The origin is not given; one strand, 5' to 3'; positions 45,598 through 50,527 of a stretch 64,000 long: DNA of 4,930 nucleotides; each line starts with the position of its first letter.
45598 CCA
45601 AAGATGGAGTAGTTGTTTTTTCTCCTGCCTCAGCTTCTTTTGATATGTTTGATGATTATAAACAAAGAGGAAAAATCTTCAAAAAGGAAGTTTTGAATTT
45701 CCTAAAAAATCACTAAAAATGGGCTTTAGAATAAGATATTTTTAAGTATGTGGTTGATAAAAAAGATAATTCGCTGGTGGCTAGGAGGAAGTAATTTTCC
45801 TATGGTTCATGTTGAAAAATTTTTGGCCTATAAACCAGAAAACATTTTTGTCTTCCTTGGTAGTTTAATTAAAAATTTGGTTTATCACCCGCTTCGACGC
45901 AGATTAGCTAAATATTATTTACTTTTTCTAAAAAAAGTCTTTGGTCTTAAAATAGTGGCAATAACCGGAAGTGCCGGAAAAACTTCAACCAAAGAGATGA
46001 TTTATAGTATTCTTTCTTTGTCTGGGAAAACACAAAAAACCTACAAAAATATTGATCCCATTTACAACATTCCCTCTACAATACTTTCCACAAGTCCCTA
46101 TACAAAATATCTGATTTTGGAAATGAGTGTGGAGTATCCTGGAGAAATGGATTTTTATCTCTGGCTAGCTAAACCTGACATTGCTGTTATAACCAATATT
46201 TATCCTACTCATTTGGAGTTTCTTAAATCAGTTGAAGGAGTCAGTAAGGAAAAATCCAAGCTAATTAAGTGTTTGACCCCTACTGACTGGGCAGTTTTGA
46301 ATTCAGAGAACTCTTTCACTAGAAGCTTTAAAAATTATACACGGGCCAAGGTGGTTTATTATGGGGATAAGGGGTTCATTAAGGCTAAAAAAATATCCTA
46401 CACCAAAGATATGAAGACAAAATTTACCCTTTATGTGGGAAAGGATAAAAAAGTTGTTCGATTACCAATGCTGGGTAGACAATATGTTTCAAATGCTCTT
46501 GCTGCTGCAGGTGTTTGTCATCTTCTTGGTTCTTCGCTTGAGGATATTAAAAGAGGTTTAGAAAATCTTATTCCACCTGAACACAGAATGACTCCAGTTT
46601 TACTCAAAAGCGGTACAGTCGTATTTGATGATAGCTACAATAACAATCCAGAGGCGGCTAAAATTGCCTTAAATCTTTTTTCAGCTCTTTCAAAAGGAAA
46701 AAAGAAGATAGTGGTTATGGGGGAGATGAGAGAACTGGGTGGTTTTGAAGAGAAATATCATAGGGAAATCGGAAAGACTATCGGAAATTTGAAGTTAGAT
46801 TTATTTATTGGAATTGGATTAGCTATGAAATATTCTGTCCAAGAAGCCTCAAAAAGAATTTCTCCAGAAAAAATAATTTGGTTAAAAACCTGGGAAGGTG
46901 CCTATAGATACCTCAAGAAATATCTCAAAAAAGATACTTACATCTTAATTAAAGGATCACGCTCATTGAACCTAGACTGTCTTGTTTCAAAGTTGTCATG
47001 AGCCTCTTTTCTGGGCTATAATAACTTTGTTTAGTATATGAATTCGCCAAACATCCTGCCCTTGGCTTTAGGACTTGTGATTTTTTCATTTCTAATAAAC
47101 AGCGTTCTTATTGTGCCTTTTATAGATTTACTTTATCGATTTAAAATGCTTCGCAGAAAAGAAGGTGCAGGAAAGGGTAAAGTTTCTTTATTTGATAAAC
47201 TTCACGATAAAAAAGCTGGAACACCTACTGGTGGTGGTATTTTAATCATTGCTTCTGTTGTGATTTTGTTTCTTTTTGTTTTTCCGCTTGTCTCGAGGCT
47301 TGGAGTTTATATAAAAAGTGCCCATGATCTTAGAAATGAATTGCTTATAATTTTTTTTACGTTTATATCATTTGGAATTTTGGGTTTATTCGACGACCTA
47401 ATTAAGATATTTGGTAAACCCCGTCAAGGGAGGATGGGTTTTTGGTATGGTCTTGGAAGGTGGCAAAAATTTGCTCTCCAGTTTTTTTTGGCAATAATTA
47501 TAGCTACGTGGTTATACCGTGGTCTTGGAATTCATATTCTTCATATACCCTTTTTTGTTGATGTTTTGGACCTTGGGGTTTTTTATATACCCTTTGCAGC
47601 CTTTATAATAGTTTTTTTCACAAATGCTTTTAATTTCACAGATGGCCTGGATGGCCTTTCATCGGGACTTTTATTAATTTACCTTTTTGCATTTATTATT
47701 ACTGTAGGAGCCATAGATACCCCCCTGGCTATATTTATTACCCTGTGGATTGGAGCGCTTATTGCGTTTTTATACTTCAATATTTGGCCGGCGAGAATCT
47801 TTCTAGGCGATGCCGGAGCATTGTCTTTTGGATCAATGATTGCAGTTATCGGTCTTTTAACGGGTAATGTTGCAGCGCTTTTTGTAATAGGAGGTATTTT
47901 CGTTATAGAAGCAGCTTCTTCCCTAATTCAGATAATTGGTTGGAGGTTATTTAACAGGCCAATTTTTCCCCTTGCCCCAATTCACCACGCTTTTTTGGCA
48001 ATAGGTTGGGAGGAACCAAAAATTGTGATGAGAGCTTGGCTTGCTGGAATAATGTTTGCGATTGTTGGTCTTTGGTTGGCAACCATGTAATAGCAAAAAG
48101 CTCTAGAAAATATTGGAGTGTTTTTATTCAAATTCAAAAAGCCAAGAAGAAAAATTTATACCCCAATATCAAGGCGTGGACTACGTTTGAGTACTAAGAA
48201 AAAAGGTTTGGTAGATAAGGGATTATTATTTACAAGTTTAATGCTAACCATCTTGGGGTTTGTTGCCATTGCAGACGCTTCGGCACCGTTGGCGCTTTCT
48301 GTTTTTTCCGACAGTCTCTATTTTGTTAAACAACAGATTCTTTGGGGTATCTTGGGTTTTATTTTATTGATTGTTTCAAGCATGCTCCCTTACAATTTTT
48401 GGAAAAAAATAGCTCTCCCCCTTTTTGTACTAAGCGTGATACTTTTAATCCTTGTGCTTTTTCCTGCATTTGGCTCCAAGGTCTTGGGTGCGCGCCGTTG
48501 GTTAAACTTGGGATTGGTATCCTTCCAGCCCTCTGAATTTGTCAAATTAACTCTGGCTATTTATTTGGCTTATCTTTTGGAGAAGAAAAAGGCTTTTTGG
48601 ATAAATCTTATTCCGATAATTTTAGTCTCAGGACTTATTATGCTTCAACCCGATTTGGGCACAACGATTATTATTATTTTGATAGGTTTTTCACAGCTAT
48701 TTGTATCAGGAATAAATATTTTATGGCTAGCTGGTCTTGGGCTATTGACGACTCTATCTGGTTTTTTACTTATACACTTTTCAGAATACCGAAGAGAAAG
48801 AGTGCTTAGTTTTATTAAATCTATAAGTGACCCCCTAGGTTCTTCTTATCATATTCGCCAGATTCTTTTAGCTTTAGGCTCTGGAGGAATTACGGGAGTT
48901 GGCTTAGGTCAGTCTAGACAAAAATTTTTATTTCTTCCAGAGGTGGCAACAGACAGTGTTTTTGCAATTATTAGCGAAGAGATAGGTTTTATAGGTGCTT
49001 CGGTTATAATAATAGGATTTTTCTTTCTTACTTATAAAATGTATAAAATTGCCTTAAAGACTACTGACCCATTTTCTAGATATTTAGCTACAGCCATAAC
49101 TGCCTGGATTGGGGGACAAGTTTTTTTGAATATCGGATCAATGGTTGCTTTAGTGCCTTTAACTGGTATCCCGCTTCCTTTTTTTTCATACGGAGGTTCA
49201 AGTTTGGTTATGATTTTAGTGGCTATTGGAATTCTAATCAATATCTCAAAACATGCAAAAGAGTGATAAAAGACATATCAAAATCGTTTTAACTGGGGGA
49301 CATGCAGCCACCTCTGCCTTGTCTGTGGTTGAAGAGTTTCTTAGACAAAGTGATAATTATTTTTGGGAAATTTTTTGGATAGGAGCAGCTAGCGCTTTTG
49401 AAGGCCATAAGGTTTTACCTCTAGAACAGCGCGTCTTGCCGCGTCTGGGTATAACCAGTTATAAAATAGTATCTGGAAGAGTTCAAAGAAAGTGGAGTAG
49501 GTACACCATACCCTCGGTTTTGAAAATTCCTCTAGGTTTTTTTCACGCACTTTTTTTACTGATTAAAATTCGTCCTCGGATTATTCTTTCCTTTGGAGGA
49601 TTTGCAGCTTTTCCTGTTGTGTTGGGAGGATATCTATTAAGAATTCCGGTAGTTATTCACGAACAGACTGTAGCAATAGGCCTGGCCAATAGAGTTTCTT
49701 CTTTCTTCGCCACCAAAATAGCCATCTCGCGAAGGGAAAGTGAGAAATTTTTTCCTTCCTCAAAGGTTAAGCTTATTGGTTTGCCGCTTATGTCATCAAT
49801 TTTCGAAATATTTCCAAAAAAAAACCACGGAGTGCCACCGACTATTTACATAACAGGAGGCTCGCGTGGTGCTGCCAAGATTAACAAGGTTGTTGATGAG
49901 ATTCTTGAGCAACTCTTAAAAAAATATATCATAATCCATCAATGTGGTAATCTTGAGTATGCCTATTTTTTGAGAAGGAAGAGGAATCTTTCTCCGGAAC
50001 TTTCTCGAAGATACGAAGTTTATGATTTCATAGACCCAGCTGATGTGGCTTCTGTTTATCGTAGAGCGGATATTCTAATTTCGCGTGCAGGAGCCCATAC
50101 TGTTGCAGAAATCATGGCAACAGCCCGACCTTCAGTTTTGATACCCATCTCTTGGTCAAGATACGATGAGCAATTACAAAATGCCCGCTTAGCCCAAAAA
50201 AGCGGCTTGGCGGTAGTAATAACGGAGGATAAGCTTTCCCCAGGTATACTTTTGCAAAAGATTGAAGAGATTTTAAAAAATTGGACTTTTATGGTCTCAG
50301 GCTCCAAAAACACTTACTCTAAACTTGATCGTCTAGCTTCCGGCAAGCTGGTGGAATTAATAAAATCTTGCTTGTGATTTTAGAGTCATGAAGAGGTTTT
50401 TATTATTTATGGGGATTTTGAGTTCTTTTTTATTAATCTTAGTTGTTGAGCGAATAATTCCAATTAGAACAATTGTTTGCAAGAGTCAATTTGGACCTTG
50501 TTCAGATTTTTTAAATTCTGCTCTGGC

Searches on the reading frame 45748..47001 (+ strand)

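Call 17: search_protein_families(library=pfam, proteins=[window:45748-47001:+], max_evalue=0.001)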
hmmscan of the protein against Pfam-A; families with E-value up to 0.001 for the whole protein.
window:45748-47001:+ (417 aa): 2 families
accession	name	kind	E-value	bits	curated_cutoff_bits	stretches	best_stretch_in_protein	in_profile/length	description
PF08245.18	Mur_ligase_M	-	3.6e-36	125.4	24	1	72-256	1-199/200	Mur ligase middle domain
PF02875.26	Mur_ligase_C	-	6e-14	53.4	28.4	1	279-405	1-127/127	Mur ligase, glutamate ligase domain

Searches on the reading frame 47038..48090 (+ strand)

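Call 18: search_protein_families(library=pfam, proteins=[window:47038-48090:+], max_evalue=0.001)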
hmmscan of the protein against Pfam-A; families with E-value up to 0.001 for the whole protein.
window:47038-48090:+ (350 aa): 1 family
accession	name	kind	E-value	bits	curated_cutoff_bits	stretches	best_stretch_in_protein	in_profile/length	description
PF00953.26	Glycos_transf_4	-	3.3e-31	108.9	27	1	103-274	2-158/160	Glycosyl transferase family 4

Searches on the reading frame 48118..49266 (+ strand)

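Call 18: search_protein_families(library=pfam, proteins=[window:48118-49266:+], max_evalue=0.001)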
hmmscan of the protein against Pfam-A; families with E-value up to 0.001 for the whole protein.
window:48118-49266:+ (382 aa): 1 family
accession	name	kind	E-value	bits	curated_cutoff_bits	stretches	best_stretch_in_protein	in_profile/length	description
PF01098.24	FTSW_RODA_SPOVE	-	7.1e-99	331.6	26.4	1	37-381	4-355/356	Cell cycle protein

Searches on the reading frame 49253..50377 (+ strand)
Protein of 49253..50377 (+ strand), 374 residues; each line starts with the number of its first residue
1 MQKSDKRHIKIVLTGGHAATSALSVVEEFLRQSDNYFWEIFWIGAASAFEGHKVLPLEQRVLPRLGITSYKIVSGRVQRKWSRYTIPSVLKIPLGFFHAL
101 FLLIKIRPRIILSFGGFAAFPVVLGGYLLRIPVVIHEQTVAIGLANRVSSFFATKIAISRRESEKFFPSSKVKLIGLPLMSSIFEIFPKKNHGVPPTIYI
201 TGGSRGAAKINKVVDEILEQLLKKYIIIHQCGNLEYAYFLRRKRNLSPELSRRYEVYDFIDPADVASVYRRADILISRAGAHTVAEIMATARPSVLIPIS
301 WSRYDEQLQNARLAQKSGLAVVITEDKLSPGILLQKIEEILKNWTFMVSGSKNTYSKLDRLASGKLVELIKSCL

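Call 18: search_protein_families(library=pfam, proteins=[window:49253-50377:+], max_evalue=0.001)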
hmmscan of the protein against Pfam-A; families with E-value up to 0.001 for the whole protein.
window:49253-50377:+ (374 aa): 2 families
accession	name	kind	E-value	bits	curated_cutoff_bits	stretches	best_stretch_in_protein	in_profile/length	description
PF04101.22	Glyco_tran_28_C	-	1.2e-28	100.7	22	1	197-350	1-150/166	Glycosyltransferase family 28 C-terminal domain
PF03033.26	Glyco_transf_28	-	3.5e-16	60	26.2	1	57-158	38-139/139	Glycosyltransferase family 28 N-terminal domain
